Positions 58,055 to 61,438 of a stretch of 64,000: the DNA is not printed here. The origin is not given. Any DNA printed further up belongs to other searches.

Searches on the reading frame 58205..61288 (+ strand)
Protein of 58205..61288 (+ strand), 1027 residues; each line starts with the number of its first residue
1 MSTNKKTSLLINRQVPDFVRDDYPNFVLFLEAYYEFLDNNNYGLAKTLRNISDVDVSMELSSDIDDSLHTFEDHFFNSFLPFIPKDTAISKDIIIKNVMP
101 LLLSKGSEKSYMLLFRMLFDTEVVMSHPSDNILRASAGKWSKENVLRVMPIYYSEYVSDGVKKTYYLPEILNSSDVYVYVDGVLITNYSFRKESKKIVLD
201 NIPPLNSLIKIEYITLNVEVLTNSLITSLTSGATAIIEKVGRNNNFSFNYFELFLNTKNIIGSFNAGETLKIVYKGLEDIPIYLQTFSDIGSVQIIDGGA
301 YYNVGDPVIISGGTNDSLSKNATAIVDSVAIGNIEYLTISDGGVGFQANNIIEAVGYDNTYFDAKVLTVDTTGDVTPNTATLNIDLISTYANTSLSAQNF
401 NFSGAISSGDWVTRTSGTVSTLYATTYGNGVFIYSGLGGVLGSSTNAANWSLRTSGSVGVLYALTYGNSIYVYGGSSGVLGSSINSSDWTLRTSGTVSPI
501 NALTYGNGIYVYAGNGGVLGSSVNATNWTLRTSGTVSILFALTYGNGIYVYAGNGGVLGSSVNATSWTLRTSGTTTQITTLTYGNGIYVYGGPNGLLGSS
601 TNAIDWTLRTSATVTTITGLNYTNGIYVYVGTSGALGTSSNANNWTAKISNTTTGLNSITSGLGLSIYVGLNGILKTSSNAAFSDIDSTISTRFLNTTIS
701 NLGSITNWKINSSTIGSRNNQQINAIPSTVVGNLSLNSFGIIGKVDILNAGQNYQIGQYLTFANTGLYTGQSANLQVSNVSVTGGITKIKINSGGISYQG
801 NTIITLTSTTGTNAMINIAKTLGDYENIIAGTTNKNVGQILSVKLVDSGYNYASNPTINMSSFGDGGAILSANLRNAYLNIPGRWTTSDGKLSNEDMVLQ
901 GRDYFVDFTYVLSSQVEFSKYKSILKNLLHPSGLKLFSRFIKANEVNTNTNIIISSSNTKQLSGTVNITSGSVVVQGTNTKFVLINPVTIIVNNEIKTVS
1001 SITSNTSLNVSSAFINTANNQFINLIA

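Call 9: search_protein_families(library=pfam, proteins=[window:58205-61288:+])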
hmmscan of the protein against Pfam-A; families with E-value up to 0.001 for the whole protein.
window:58205-61288:+ (1027 aa): 1 family
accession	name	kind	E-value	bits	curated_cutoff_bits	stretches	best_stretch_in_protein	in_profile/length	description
PF23786.1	Baseplate_wedge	-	4e-05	23.6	27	0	8-41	9-42/284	Phage baseplate wedge subunit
